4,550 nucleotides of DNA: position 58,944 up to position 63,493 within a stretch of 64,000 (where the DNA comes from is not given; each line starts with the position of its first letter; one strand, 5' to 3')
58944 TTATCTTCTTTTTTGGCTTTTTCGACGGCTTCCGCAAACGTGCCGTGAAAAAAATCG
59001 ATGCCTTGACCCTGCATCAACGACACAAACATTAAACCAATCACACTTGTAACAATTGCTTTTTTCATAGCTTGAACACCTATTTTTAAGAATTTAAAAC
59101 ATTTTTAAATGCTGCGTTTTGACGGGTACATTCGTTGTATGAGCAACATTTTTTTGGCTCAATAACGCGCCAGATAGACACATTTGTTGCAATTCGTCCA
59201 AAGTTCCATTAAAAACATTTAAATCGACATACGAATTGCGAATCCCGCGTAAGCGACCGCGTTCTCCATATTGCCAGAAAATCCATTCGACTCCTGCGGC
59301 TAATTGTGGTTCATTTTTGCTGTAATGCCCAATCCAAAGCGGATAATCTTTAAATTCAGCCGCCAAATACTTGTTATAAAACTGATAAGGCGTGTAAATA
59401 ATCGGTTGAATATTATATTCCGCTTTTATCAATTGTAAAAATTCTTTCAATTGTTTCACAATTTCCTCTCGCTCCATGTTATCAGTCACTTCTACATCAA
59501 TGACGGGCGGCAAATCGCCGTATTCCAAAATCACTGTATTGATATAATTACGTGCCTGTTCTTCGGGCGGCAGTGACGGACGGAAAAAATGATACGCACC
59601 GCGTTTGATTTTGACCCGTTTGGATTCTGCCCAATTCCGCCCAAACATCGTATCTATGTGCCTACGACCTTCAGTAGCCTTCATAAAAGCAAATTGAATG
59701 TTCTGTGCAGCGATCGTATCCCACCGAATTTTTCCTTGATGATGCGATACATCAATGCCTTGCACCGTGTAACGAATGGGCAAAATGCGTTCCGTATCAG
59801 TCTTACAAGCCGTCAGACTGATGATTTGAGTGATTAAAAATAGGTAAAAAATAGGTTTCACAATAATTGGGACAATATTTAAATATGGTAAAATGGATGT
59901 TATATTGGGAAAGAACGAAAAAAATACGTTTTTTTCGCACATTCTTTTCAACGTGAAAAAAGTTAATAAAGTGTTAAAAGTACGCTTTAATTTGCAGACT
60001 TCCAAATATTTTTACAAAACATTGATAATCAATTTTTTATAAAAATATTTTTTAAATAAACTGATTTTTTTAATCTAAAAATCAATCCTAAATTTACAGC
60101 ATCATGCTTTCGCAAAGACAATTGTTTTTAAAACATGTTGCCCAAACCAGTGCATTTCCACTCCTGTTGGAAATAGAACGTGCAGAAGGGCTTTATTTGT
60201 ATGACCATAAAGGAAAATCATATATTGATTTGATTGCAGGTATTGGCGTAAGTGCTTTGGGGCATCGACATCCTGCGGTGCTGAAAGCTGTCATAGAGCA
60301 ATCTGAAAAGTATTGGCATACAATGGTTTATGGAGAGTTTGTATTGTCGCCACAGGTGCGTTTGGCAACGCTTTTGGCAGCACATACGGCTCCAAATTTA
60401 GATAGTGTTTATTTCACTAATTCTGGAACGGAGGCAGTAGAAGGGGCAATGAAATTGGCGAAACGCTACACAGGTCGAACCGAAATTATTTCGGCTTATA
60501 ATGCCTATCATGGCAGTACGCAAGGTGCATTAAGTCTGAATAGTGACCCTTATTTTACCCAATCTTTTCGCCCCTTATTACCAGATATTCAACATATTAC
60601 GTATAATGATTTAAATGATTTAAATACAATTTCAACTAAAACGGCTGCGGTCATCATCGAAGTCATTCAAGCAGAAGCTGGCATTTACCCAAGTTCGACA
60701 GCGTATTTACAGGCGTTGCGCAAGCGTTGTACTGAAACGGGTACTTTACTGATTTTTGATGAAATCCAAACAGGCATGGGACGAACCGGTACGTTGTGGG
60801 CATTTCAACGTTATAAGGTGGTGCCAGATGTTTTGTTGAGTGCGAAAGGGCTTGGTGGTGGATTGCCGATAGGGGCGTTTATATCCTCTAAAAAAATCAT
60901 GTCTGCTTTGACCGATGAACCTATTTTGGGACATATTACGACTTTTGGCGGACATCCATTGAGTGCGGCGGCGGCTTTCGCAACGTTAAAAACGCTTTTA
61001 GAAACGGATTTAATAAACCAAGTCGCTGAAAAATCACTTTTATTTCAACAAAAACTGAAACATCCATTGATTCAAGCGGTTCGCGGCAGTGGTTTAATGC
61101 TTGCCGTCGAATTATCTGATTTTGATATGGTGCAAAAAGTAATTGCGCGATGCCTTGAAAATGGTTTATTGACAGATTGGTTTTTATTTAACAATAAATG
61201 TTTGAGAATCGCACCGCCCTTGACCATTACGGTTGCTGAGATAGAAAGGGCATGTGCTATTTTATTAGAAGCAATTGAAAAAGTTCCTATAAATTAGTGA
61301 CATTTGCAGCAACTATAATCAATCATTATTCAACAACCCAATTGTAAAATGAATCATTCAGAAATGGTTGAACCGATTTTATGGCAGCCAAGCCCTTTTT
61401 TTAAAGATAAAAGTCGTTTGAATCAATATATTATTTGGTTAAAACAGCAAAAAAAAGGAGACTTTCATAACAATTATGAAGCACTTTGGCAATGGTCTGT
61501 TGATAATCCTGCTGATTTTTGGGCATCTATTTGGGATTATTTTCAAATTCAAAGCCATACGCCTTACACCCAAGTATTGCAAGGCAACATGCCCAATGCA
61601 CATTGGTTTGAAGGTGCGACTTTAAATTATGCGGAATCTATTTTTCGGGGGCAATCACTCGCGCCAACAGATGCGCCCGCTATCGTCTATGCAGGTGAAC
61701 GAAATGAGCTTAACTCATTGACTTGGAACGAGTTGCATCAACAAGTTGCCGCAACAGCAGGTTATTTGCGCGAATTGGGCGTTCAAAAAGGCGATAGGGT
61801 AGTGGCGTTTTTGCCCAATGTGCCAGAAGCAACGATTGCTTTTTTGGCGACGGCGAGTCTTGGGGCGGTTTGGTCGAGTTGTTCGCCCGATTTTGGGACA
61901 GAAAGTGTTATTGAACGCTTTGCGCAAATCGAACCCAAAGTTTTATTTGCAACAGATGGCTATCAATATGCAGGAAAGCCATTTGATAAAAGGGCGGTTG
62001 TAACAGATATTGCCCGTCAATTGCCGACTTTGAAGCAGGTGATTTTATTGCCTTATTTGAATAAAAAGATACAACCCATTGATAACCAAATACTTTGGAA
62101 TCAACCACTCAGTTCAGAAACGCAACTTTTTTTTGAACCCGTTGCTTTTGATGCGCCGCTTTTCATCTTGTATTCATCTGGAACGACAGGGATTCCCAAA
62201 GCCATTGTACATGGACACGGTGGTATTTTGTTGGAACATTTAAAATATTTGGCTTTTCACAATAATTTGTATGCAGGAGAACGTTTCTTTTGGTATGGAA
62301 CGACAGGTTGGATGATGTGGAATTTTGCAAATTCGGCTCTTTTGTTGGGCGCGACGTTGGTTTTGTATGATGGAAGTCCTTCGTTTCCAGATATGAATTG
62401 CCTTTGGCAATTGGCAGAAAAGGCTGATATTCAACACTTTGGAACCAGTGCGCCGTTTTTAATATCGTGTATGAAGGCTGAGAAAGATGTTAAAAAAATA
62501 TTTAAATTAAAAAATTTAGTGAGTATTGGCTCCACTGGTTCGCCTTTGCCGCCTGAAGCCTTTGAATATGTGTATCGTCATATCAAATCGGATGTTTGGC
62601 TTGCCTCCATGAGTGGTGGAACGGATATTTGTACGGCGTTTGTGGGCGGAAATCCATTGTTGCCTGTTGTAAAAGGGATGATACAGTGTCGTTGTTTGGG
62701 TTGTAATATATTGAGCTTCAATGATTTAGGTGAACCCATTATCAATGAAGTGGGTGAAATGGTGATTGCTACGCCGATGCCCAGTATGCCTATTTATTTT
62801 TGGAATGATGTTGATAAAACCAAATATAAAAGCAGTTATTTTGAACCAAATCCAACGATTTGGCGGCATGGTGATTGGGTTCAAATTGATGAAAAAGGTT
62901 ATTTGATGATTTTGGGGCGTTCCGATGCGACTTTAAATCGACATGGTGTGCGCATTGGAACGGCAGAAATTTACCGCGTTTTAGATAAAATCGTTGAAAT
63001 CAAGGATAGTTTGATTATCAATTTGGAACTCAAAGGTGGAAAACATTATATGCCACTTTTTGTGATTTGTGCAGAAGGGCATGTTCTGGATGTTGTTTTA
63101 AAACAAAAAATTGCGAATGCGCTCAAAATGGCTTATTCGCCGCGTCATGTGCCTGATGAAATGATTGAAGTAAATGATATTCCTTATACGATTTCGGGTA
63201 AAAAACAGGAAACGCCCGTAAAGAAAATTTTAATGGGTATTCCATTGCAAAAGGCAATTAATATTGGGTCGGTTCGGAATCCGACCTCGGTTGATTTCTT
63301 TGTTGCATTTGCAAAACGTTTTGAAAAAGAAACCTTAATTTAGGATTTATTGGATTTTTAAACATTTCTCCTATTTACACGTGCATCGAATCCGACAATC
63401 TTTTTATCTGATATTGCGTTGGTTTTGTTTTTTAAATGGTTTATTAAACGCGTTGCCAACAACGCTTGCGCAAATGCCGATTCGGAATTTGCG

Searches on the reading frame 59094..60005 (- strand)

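Call 90: search_protein_families(library=pfam, proteins=[window:59094-60005:-], max_evalue=0.00001)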
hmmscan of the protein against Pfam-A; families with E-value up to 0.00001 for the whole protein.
window:59094-60005:- (303 aa): 1 family
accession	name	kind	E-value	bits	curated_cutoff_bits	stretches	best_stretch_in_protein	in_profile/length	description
PF01183.26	Glyco_hydro_25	-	2.3e-47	162.1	27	1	84-255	1-180/180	Glycosyl hydrolases family 25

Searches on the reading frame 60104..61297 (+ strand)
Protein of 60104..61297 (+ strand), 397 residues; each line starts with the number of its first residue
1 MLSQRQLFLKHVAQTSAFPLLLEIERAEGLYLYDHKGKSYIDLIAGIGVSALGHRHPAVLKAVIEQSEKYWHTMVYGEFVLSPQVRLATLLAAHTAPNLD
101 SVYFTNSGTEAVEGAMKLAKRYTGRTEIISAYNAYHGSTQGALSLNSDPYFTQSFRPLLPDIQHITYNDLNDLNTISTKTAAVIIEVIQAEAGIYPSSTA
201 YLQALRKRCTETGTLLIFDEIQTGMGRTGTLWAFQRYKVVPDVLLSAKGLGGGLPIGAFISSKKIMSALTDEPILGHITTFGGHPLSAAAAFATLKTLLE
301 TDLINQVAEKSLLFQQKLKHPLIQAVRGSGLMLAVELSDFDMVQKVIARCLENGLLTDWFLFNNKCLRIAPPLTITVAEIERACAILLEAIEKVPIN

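Call 90: search_protein_families(library=pfam, proteins=[window:60104-61297:+], max_evalue=0.00001)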
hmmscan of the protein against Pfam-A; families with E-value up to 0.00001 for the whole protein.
window:60104-61297:+ (397 aa): 1 family
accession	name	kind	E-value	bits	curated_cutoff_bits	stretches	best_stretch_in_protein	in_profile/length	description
PF00202.27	Aminotran_3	-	3.8e-100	335.8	30.5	1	19-391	8-403/403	Aminotransferase class-III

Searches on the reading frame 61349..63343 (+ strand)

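Call 90: search_protein_families(library=pfam, proteins=[window:61349-63343:+], max_evalue=0.00001)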
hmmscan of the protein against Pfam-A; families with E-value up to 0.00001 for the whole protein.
window:61349-63343:+ (664 aa): 2 families
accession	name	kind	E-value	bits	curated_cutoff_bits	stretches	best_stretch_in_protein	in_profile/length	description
PF00501.34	AMP-binding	-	2.4e-46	158.7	29.9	1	106-477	8-378/384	AMP-binding enzyme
PF16177.11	ACAS_N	-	1.8e-15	56.9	27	1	43-96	1-53/55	Acetyl-coenzyme A synthetase N-terminus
